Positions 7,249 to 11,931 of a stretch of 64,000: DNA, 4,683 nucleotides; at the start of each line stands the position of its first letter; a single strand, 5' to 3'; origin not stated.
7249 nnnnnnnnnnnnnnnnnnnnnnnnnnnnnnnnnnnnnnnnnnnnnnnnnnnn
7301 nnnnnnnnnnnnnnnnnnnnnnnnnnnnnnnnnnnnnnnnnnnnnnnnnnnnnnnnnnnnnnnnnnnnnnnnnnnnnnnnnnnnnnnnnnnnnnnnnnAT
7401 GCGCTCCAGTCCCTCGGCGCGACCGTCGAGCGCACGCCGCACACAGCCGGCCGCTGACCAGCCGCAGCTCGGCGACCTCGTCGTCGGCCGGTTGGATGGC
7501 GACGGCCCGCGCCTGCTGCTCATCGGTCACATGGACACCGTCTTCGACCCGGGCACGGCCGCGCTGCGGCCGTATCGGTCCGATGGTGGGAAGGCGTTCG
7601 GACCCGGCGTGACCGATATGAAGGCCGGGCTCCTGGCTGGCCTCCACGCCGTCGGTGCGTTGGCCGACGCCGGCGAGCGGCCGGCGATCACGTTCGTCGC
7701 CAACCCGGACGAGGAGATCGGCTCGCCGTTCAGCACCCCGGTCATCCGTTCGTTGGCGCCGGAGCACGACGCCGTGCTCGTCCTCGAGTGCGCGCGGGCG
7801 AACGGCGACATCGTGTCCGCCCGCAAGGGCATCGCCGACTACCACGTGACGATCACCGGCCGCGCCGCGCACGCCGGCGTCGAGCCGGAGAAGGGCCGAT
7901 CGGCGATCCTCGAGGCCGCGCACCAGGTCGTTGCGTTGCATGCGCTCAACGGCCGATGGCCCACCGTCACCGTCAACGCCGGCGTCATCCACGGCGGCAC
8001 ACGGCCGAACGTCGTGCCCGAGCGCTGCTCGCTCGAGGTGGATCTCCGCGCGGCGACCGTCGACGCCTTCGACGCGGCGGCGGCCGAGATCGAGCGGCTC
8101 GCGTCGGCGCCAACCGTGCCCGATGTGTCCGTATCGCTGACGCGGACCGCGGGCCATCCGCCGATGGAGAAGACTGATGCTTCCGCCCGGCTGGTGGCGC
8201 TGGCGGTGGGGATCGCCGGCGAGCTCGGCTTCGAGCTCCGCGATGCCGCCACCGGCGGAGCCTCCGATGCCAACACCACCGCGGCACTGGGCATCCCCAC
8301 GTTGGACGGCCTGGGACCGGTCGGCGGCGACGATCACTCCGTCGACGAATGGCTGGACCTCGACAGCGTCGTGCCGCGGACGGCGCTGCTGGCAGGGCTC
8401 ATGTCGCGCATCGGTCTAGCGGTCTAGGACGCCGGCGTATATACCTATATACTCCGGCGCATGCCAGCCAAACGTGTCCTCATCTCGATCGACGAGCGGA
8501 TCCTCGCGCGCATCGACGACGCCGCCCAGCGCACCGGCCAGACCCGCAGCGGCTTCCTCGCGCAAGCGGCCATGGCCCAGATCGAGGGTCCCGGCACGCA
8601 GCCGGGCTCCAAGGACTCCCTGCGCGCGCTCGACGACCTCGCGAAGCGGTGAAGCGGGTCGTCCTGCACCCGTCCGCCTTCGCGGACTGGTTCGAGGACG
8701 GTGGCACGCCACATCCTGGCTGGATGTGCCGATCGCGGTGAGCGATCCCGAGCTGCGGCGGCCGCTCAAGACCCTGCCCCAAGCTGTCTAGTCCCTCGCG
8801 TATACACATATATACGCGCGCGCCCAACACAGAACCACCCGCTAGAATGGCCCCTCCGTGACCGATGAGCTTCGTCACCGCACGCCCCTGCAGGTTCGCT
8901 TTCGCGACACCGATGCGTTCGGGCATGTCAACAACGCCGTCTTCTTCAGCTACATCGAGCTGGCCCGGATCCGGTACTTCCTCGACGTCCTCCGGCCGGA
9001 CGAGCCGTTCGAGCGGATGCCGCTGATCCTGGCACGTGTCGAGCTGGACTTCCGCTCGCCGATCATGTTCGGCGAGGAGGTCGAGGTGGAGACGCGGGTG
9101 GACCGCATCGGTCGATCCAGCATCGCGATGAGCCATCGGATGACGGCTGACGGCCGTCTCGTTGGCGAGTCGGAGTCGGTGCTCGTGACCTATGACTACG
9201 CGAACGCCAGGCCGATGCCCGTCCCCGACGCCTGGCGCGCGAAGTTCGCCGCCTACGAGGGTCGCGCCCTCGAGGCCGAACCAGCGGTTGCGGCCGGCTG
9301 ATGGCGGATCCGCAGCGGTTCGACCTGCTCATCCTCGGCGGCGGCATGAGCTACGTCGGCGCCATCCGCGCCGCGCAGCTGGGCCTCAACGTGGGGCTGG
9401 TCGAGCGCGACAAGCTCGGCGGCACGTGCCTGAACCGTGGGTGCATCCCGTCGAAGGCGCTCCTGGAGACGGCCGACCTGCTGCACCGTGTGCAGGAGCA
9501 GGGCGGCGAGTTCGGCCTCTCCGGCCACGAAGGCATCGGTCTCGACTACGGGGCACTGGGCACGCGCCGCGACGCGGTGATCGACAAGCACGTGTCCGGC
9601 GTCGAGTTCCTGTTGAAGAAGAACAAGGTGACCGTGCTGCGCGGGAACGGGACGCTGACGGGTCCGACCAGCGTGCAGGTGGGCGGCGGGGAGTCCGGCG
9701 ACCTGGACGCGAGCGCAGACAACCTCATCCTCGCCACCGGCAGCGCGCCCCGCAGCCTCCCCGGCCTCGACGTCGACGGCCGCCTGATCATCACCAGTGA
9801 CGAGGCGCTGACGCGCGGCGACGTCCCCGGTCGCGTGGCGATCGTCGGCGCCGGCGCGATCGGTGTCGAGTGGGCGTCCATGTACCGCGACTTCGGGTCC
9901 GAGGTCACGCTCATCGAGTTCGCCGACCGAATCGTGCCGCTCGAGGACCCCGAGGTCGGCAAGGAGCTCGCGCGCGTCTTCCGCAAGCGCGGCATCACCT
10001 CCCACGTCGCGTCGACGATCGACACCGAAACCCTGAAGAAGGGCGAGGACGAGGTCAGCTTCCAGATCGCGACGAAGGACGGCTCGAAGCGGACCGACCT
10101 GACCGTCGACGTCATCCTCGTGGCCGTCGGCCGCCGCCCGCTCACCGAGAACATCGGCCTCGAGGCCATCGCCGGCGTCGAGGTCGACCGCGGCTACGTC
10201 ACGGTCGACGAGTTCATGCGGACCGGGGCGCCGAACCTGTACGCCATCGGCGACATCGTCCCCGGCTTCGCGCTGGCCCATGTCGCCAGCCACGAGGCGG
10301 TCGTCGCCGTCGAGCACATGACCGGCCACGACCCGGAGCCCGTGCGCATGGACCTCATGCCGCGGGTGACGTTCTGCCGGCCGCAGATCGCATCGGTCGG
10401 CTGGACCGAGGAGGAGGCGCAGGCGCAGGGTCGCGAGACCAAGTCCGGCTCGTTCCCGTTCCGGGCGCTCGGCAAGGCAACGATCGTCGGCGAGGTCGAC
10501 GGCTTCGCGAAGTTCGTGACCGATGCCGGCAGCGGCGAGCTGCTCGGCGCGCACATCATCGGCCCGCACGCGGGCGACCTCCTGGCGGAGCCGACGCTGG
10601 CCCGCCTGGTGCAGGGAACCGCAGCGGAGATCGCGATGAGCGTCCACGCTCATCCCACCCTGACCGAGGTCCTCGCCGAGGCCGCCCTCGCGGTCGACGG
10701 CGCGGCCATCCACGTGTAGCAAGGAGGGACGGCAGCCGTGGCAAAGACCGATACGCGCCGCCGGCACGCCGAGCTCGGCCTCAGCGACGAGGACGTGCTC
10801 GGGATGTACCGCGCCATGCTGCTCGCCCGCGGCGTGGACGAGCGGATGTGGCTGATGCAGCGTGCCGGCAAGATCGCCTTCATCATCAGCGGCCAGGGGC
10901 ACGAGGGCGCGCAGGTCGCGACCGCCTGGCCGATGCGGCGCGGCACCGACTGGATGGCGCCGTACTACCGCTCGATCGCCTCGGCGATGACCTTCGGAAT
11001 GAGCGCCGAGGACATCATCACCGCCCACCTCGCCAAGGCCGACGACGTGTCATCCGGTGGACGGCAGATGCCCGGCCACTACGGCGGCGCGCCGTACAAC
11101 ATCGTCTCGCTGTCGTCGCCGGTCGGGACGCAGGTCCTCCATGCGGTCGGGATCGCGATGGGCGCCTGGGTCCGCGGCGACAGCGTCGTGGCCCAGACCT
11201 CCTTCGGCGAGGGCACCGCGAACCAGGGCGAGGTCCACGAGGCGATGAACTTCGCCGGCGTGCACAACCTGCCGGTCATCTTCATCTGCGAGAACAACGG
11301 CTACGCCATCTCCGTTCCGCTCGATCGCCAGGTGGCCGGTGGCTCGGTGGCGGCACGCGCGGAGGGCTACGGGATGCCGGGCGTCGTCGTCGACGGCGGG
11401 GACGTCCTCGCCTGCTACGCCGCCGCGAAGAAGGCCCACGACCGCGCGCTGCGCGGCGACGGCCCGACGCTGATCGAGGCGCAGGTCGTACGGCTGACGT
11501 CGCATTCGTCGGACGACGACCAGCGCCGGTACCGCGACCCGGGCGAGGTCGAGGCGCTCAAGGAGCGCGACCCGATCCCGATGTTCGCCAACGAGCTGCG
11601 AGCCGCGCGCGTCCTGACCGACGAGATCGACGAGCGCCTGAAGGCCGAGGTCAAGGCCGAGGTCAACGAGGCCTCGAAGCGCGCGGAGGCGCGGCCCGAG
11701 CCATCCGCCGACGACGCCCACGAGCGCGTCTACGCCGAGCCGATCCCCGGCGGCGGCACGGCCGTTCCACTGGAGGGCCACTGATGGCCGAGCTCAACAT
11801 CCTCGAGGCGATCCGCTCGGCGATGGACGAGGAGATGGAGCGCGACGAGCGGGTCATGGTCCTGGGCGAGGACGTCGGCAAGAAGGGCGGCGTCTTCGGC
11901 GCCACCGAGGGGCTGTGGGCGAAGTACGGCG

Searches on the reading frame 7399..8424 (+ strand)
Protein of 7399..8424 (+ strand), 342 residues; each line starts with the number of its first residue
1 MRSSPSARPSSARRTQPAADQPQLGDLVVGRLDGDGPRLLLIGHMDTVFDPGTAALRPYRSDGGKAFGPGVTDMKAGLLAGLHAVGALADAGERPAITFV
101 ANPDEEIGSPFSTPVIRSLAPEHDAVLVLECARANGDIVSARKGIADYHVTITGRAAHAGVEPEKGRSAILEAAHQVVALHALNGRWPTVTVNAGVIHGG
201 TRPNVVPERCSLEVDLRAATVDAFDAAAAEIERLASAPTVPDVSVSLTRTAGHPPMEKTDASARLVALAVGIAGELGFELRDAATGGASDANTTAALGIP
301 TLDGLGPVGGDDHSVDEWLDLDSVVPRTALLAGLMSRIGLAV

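Call 57: search_protein_families(library=pfam, proteins=[window:7399-8424:+], max_evalue=0.00001)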
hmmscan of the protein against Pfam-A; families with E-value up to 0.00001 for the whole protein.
window:7399-8424:+ (342 aa): 2 families
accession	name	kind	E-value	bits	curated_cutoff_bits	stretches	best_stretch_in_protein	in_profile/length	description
PF01546.33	Peptidase_M20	-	5.9e-31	108.4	24.6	1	40-336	1-205/206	Peptidase family M20/M25/M40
PF07687.19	M20_dimer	-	1.4e-25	89.7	21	1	141-240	2-104/107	Peptidase dimerisation domain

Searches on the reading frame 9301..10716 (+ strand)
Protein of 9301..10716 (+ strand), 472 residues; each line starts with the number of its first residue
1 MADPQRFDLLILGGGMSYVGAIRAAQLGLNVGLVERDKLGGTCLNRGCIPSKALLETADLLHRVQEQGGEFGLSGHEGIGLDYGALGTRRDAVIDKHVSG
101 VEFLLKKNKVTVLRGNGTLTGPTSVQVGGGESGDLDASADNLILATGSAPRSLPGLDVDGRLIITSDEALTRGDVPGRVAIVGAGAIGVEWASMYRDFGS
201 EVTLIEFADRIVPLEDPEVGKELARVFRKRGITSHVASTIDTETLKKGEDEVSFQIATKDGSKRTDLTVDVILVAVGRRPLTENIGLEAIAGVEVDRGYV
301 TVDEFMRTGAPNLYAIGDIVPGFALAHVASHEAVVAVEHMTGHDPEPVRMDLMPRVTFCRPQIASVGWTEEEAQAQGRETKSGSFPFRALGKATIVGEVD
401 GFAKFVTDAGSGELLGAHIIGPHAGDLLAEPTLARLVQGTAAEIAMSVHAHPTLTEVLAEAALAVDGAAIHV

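Call 57: search_protein_families(library=pfam, proteins=[window:9301-10716:+], max_evalue=0.00001)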
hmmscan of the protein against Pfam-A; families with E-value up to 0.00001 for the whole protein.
window:9301-10716:+ (472 aa): 3 families
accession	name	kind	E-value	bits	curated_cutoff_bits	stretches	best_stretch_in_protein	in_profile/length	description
PF07992.20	Pyr_redox_2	-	9.1e-63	212.8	26.1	1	7-333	1-291/291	Pyridine nucleotide-disulphide oxidoreductase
PF02852.28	Pyr_redox_dim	-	9.8e-32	109.9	25.3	1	353-462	1-110/110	Pyridine nucleotide-disulphide oxidoreductase, dimerisation domain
PF00070.33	Pyr_redox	-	3.1e-17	63.3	22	1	178-242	1-65/82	Pyridine nucleotide-disulphide oxidoreductase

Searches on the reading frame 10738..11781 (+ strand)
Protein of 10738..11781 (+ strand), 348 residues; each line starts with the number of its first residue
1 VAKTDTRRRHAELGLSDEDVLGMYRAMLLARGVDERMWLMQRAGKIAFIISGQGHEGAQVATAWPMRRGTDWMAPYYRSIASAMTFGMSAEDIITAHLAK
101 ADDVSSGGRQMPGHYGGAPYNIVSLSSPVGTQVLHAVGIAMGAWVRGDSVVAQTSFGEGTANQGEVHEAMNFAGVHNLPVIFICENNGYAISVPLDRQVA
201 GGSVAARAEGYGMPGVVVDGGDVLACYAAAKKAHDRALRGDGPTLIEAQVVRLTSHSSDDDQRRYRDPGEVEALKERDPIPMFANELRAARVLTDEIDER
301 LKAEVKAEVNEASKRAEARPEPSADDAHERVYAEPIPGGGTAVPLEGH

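Call 57: search_protein_families(library=pfam, proteins=[window:10738-11781:+], max_evalue=0.00001)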
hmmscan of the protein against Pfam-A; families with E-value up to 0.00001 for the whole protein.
window:10738-11781:+ (348 aa): 1 family
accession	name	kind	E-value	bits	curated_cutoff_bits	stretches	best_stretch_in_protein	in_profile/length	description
PF00676.26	E1_dh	-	3.4e-82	276.2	22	1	24-323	1-298/300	Dehydrogenase E1 component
